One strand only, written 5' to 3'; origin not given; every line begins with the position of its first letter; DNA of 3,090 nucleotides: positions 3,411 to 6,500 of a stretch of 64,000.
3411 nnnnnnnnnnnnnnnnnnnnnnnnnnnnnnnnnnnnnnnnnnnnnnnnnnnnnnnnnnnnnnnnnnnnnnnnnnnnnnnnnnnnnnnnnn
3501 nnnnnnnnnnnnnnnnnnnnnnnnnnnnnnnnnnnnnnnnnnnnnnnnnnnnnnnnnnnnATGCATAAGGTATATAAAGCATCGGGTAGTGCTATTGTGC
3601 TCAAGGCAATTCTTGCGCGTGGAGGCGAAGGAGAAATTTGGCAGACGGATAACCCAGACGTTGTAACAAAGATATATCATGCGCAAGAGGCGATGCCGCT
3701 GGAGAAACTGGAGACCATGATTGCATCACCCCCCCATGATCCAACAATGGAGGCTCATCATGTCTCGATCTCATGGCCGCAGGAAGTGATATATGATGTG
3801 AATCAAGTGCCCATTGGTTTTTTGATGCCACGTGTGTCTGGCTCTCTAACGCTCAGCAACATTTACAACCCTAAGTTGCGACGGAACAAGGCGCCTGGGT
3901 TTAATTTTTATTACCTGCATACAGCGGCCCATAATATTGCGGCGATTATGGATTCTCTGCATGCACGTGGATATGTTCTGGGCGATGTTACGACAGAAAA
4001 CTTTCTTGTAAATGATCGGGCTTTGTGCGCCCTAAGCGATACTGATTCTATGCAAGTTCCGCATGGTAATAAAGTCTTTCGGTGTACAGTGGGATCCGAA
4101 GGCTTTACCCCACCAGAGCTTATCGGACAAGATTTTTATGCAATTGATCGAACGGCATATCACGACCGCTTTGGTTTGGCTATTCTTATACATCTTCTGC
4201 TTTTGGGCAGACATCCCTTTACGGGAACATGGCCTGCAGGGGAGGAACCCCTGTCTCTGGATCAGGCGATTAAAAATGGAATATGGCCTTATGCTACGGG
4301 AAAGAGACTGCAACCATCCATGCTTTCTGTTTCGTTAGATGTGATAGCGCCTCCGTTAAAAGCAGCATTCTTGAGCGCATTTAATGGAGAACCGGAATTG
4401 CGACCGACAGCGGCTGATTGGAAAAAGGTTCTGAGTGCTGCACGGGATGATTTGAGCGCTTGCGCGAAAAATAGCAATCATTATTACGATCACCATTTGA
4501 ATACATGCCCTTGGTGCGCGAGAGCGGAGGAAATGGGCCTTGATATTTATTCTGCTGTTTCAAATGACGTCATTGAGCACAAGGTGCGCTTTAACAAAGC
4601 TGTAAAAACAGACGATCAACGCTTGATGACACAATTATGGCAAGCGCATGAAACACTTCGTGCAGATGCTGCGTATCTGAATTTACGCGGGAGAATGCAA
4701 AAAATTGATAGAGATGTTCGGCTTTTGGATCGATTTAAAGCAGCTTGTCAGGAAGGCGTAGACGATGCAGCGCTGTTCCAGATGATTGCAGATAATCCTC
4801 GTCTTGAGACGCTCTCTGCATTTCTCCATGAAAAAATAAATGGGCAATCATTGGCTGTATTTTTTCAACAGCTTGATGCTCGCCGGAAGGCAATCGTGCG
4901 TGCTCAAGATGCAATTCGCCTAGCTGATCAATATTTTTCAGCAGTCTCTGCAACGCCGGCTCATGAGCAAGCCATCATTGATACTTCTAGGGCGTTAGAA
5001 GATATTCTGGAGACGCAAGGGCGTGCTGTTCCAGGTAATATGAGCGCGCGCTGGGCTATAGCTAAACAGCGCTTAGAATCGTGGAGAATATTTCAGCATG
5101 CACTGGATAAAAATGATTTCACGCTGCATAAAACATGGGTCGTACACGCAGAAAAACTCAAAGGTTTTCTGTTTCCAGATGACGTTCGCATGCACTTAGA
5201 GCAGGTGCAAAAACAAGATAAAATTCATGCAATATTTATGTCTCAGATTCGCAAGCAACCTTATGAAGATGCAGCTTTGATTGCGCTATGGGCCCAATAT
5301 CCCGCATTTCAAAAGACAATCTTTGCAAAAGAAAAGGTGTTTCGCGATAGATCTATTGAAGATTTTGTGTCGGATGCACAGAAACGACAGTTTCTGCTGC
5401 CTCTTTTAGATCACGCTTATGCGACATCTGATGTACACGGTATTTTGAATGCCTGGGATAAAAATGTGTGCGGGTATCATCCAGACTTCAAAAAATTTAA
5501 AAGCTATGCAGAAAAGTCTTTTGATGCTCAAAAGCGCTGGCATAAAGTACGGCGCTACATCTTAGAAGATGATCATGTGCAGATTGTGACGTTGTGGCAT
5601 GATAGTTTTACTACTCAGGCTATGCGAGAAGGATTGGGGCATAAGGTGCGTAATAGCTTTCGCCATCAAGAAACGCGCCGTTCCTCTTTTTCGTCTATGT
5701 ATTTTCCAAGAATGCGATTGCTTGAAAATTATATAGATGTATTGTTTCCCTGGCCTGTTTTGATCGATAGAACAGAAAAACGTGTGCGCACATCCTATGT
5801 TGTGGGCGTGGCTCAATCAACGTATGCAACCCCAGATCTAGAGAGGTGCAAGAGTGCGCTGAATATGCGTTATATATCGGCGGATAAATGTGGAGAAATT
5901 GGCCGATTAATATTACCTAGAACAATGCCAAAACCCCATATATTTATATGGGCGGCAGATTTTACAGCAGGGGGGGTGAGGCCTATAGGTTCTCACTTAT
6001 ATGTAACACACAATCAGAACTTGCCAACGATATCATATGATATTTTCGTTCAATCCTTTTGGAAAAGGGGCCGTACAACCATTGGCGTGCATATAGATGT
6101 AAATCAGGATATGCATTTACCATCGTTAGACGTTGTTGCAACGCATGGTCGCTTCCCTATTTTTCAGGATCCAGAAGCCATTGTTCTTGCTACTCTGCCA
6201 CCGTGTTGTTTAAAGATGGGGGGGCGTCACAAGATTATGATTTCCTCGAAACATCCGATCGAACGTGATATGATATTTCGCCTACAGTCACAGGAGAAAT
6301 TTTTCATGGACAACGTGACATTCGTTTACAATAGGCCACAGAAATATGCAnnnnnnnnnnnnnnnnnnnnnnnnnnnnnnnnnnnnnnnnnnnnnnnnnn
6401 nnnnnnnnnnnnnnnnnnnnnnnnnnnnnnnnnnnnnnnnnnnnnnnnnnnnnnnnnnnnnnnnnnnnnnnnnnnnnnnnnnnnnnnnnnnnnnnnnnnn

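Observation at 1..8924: T6SS sheath genes divergently paired with a vWA-PP2C-kinase-ZnR-MlaD-lipoprotein operon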

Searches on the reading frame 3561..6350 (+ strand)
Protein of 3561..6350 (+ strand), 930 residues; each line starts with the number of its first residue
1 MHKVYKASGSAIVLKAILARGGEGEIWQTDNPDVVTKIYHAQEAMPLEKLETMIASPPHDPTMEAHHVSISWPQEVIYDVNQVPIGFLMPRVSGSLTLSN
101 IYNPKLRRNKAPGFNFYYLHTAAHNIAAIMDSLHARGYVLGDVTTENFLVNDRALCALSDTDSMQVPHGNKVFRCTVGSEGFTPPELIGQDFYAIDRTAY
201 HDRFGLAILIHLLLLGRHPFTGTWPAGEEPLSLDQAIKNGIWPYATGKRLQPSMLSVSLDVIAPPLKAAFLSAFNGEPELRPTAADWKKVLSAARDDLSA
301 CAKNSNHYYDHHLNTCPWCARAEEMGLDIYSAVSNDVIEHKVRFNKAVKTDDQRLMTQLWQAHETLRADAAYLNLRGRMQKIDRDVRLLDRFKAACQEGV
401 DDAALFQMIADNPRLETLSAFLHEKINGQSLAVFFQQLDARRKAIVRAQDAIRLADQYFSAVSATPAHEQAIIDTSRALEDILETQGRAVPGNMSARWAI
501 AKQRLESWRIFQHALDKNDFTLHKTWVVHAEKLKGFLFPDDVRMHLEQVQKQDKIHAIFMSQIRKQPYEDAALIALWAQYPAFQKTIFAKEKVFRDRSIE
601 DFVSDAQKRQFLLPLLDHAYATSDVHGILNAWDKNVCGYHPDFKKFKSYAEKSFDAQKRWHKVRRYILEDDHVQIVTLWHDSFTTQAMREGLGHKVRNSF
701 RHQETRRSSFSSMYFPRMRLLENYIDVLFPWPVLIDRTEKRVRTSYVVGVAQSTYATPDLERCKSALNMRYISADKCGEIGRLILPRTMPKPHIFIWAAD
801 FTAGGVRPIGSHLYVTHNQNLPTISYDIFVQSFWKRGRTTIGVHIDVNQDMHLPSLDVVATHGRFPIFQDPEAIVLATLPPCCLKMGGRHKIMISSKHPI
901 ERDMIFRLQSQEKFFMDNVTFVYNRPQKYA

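Call 5: search_protein_families(library=pfam, proteins=[window:3561-6350:+], max_evalue=0.01)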
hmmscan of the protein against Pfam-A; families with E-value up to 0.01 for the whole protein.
window:3561-6350:+ (930 aa): 1 family
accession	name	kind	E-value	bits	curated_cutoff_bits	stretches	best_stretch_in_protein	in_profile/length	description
PF00069.31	Pkinase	-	2e-06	27.8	31.7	1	118-227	99-204/263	Protein kinase domain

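Call 6: search_protein_families(library=ncbifam, proteins=[window:3561-6350:+], max_evalue=0.01)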
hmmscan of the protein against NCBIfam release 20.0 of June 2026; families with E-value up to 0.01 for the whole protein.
window:3561-6350:+ (930 aa): 3 families
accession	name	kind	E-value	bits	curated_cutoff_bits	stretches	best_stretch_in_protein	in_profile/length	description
NF038150.1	lanthi_synth_IV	equivalog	4.8e-09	35.1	650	1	114-231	295-407/851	class IV lanthionine synthetase LanL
NF038151.1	lanthi_synth_III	equivalog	0.00049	18.6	575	1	121-220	340-429/833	class III lanthionine synthetase LanKC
TIGR03724.2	arch_bud32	equivalog_domain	0.0039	16.7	125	1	83-156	57-124/193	KEOPS complex kinase/ATPase Bud32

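Call 7: search_protein_families(library=padloc, proteins=[window:3561-6350:+], max_evalue=0.01)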
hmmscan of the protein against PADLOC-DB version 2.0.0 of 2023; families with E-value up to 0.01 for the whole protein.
window:3561-6350:+ (930 aa): 5 families
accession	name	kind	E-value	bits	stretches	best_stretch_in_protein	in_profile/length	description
PDLC04138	mad6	-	3.2e-05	21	1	124-315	160-334/659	mads_6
PDLC04054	PD-T4-6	-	9.5e-05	20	1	124-222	118-215/347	-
PDLC04053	PD-T4-6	-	0.00011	19.7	1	124-223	117-214/311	-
PDLC04039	PD-T4-6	-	0.00059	17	1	125-223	122-218/458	-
PDLC04042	PD-T4-6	-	0.0021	15.8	1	123-224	115-216/292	-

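Call 11: find_homologous_proteins(query=window:3561-6350:+, max_evalue=0.001)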
Query window:3561-6350:+ (930 aa): 562 proteins with E <= 0.001 among 8000 candidates; the best 120 are listed.
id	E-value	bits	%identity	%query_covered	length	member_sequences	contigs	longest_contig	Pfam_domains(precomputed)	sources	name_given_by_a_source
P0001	0.0e+0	2180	100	100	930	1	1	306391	PF00069.32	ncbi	-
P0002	0.0e+0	1378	63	100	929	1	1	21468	PF00069.32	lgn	-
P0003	3.2e-214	732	37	99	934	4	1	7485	PF00069.32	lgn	-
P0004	3.8e-205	702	38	99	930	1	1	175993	PF00069.32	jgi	jgi:hypothetical protein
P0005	5.4e-184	632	36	98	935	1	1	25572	PF00069.32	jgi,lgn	jgi:serine/threonine protein kinase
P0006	7.9e-161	555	33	99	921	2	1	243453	PF00069.32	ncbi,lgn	-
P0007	8.3e-160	552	32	97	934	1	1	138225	PF00069.32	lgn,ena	-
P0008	3.0e-156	540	32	97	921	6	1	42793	PF00069.32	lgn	-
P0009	4.8e-144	500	33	87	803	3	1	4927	PF00069.32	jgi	jgi:hypothetical protein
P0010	1.9e-140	488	31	95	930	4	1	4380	PF00069.32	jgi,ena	-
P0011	1.2e-132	462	32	98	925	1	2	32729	PF00069.32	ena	-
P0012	1.6e-131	458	31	99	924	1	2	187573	PF00069.32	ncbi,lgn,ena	-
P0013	4.6e-128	447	31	96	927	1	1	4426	PF00069.32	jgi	jgi:serine/threonine protein kinase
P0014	3.5e-123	431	38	62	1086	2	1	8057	PF00069.32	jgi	jgi:hypothetical protein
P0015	5.4e-120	420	30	94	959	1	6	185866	PF00069.32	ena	-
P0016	5.5e-111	390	29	99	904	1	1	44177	PF00069.32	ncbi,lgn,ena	ncbi:MAG: hypothetical protein WCG05_04595 [Alphaproteobacteria bacterium]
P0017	5.3e-108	380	35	62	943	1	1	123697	PF00069.32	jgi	jgi:hypothetical protein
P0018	2.6e-107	378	40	46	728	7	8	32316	PF00069.32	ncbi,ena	-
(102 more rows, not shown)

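Call 12: find_encoding_contigs(protein=P0001, flank=10000, max_places=3)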
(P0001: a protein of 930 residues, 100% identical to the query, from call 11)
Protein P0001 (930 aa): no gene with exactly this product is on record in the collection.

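Call 13: find_encoding_contigs(protein=P0002, flank=10000, max_places=3)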
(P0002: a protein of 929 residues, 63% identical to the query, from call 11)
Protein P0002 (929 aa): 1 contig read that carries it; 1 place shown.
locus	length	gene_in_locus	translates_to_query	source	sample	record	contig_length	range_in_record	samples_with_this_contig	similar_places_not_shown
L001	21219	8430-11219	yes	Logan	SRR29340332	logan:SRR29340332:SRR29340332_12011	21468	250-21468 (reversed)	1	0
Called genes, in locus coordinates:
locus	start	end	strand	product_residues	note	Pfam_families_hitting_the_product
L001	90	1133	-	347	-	PF06996:T6SS_TssG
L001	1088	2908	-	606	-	PF05947:T6SS_TssF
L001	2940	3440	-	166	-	PF04965:GPW_gp25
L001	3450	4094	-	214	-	-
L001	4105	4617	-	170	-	-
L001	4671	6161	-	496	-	PF05943:VipB, PF18945:VipB_2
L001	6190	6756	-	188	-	PF05591:T6SS_VipA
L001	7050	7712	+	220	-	PF00092:VWA, PF13519:VWA_2 (weak)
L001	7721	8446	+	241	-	PF13672:PP2C_2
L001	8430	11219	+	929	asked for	PF00069:Pkinase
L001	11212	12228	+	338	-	-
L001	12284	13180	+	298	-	PF02470:MlaD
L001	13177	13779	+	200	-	PF03886:ABC_trans_aux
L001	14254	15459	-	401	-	PF00083:Sugar_tr (weak), PF07690:MFS_1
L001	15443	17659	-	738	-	PF00982:Glyco_transf_20, PF08282:Hydrolase_3 (faint), PF02358:Trehalose_PPase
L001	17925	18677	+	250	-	PF13302:Acetyltransf_3 (weak)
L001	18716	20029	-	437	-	PF10098:DUF2336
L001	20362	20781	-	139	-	PF06414:Zeta_toxin (weak), PF01583:APS_kinase (weak), PF00004:AAA (faint), PF08433:KTI12 (weak), PF13238:AAA_18 (weak), PF13671:AAA_33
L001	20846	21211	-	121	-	PF01192:RNA_pol_Rpb6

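Call 14: find_encoding_contigs(protein=P0004, flank=10000, max_places=2)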
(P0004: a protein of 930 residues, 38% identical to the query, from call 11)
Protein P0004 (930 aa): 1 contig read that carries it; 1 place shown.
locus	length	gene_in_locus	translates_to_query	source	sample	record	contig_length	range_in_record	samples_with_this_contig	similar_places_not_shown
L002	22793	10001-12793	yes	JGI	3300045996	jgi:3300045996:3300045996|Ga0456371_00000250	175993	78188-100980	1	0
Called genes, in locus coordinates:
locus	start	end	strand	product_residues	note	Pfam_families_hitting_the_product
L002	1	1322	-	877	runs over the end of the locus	PF02861:Clp_N, PF00004:AAA, PF23569:NBD_SMAX1 (weak), PF17871:AAA_lid_9, PF07724:AAA_2, PF00004:AAA (weak), PF07728:AAA_5, PF10431:ClpB_D2-small, +6 more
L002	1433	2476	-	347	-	PF06996:T6SS_TssG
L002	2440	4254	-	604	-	PF05947:T6SS_TssF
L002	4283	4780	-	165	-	PF04965:GPW_gp25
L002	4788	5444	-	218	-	PF05638:T6SS_HCP (weak)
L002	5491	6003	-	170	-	PF05638:T6SS_HCP (weak)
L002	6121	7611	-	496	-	PF05943:VipB, PF18945:VipB_2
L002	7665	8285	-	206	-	PF05591:T6SS_VipA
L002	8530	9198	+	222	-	PF00092:VWA, PF13519:VWA_2 (weak)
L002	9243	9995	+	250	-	PF13672:PP2C_2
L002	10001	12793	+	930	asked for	PF00069:Pkinase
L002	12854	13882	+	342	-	-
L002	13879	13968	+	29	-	-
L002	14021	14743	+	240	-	PF13505:OMP_b-brl, PF10895:DUF2715 (weak)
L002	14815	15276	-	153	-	PF13420:Acetyltransf_4 (weak), PF00583:Acetyltransf_1, PF13673:Acetyltransf_10, PF13508:Acetyltransf_7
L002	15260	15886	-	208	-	PF00814:TsaD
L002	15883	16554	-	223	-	PF02224:Cytidylate_kin, PF13189:Cytidylate_kin2 (weak)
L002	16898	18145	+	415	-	PF00083:Sugar_tr, PF07690:MFS_1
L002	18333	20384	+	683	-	-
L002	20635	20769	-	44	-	-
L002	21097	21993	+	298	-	PF00892:EamA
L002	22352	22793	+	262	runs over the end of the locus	PF00318:Ribosomal_S2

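Call 15: find_encoding_contigs(protein=P0006, flank=10000, max_places=2)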
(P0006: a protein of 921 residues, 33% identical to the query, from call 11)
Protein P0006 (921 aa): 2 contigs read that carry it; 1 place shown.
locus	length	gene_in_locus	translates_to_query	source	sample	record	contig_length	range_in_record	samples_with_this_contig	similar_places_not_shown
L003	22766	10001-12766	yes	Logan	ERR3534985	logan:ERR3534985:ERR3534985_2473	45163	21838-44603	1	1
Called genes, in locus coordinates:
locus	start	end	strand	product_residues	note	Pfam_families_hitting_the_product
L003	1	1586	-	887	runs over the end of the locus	PF02861:Clp_N, PF23569:NBD_SMAX1, PF00004:AAA, PF17871:AAA_lid_9, PF00004:AAA, PF07724:AAA_2, PF07728:AAA_5, PF10431:ClpB_D2-small, +6 more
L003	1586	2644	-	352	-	PF06996:T6SS_TssG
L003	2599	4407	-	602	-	PF05947:T6SS_TssF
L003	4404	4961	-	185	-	PF04965:GPW_gp25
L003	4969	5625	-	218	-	-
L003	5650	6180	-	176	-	PF05638:T6SS_HCP (weak)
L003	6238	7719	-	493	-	PF05943:VipB, PF18945:VipB_2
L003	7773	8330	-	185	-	PF05591:T6SS_VipA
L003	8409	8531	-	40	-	-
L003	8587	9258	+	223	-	PF00092:VWA, PF13519:VWA_2 (weak)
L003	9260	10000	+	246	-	PF13672:PP2C_2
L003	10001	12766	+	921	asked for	PF00069:Pkinase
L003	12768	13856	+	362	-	-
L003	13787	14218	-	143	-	-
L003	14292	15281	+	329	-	PF00849:PseudoU_synth_2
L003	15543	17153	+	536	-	PF05496:RuvB_N (faint), PF13177:DNA_pol3_delta2, PF13401:AAA_22 (weak), PF00004:AAA, PF07728:AAA_5 (weak), PF22608:DNAX_ATPase_lid, PF12169:DNA_pol3_gamma3, PF12362:DUF3646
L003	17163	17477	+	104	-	PF02575:YbaB_DNA_bd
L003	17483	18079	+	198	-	PF21176:RecR_HhH, PF01751:Toprim, PF13662:Toprim_4, PF21175:RecR_C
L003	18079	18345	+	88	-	-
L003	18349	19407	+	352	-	PF00378:ECH_1, PF16113:ECH_2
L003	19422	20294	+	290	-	PF00892:EamA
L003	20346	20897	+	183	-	PF01066:CDP-OH_P_transf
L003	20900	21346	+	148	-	PF00588:SpoU_methylase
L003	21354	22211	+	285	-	PF01218:Coprogen_oxidas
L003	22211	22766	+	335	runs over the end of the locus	PF01075:Glyco_transf_9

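Call 16: find_encoding_contigs(protein=P0012, flank=10000, max_places=2)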
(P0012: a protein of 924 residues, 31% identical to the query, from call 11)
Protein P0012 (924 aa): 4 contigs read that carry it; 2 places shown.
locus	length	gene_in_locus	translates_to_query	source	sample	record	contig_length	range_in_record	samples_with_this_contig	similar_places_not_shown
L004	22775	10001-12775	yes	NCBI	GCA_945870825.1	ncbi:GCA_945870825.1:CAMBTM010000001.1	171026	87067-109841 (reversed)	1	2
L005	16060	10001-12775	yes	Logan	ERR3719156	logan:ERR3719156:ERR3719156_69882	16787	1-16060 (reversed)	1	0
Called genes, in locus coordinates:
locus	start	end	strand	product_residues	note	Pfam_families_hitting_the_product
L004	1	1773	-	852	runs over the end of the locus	PF02861:Clp_N, PF13191:AAA_16 (weak), PF00004:AAA, PF17871:AAA_lid_9, PF07724:AAA_2, PF00004:AAA, PF07728:AAA_5, PF10431:ClpB_D2-small, +6 more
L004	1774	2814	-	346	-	PF06996:T6SS_TssG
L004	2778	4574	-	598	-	PF05947:T6SS_TssF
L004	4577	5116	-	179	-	PF04965:GPW_gp25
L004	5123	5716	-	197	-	-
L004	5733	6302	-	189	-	-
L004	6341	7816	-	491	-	PF05943:VipB, PF18945:VipB_2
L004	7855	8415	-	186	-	PF05591:T6SS_VipA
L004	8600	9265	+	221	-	PF00092:VWA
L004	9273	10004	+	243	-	PF13672:PP2C_2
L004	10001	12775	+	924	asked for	PF00069:Pkinase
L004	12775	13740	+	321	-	-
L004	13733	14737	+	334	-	PF01479:S4, PF00849:PseudoU_synth_2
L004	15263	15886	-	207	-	PF13505:OMP_b-brl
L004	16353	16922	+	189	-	PF22769:DCD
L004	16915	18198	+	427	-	PF00275:EPSP_synthase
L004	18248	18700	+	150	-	PF11164:DUF2948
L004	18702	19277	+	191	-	-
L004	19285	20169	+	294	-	PF00140:Sigma70_r1_2 (weak), PF04542:Sigma70_r2, PF04545:Sigma70_r4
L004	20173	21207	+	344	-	PF00933:Glyco_hydro_3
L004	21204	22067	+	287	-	-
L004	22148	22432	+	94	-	PF01909:NTP_transf_2, PF18765:Polbeta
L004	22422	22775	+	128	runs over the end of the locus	PF08780:NTase_sub_bind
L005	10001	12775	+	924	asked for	PF00069:Pkinase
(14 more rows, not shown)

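Call 28: find_related_loci(query=A3, collection=genome_contigs, flank=10000)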
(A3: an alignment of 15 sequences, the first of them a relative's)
Query A3 (930 aa) in genome_contigs; peptide patterns used: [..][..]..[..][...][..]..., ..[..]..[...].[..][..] (x = any residue, [..] = any of these).
161 stretches matched a pattern; 124 encode a relative of the query (tblastn E <= 1e-3); the best 80 are kept; 80 distinct loci.
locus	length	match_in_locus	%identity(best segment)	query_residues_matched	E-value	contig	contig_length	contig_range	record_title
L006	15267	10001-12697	33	6-909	8e-152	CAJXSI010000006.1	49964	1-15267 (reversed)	MAG TPA_asm: uncultured Alphaproteobacteria bacterium isolate SRR3933164_bin.5_MetaBAT_v2.12.1_MAG genome assembly, cont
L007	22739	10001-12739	33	6-923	1e-147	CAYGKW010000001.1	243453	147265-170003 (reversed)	MAG TPA_asm: uncultured Rhizobiaceae bacterium isolate ERP117304_co1_149 genome assembly, contig: NODE_54_length_243453_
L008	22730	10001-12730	30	12-922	3e-139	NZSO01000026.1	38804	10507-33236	MAG: Verrucomicrobiales bacterium isolate EAC1972 MHASMcontig_212385, whole genome shotgun sequence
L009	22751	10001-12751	31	1-922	2e-125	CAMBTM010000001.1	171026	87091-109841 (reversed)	MAG: Rhizobium sp. Q54 isolate MiH-16apr19-280 genome assembly, contig: MiH-16apr19-C61, whole genome shotgun sequence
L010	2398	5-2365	31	26-816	1e-126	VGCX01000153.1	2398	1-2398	MAG: Alphaproteobacteria bacterium isolate K_DeepCast_35m_m1_027 K_DeepCast_35m_m1_027_Ga0194129_10075587, whole genome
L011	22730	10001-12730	30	12-922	3e-139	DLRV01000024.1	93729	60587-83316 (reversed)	MAG TPA_asm: Holosporaceae bacterium UBA7879 UBA7879_contig_2080, whole genome shotgun sequence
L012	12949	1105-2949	34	7-654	3e-105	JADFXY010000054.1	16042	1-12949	MAG: Deltaproteobacteria bacterium isolate nDJH2bin9 nDJH2_bin9_NODE_54_length_16042_cov_2.886641, whole genome shotgun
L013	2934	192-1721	38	7-512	8e-104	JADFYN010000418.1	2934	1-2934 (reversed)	MAG: Deltaproteobacteria bacterium isolate nDJH8bin5 nDJH8_bin5_NODE_418_length_2934_cov_1.272177, whole genome shotgun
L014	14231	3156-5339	39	2-885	1e-94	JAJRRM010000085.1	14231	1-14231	MAG: Alphaproteobacteria bacterium isolate Dive100_bin3.118 k141_855323, whole genome shotgun sequence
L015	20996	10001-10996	45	7-333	4e-93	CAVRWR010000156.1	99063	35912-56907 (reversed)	MAG: uncultured cyanobacterium isolate MFD02832.bin.2.2 genome assembly, contig: contig_5905, whole genome shotgun seque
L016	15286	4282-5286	45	8-334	3e-92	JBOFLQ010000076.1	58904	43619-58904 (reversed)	MAG: Xenococcaceae cyanobacterium isolate WFFMC_MAG_336 k139_120433_flag=0_multi=12.6374_len=58904, whole genome shotgun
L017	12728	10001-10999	45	7-334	2e-92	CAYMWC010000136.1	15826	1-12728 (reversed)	MAG TPA_asm: uncultured Pleurocapsa sp. isolate SRP072547_co1_227 genome assembly, contig: NODE_6250_length_15826_cov_9.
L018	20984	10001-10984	46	12-334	8e-92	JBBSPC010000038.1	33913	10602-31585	MAG: Chroococcales cyanobacterium isolate LS6_sbin.46 LS6_sbin.46_K_1392325_L_33913_cov_28.2076, whole genome shotgun se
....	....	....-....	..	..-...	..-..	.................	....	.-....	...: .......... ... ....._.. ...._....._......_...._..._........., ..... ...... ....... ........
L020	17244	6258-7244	45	7-330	3e-90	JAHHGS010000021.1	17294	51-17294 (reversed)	MAG: Aphanocapsa sp. GSE-SYN-MK-11-07L scaffold_119_c1, whole genome shotgun sequence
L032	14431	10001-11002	43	6-330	6e-86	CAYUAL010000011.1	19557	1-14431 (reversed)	MAG TPA_asm: uncultured Alphaproteobacteria bacterium isolate SRP342105_co2_142 genome assembly, contig: NODE_2841_lengt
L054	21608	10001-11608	36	8-540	1e-93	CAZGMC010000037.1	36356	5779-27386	MAG TPA_asm: uncultured Mycobacteriaceae bacterium isolate SRP141376_co4_119 genome assembly, contig: NODE_2036_length_3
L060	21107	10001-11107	38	9-369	6e-69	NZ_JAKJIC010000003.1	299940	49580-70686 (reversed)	Oryzibacter oryziterrae strain COJ-58 3, whole genome shotgun sequence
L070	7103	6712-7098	44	1-130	5e-31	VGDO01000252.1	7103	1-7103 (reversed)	MAG: Alphaproteobacteria bacterium isolate M_DeepCast_50m_m2_111 M_DeepCast_50m_m2_111_Ga0194121_10019398, whole genome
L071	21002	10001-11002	28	3-326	1e-27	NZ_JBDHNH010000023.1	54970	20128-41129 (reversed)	Streptomyces sp. 21So2-11 scaffold23, whole genome shotgun sequence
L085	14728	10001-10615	34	133-333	3e-22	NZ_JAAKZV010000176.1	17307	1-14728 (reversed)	Streptomyces coryli strain A7024 A7024_contig_176_length_17307_coverage_86.9_0.93, whole genome shotgun sequence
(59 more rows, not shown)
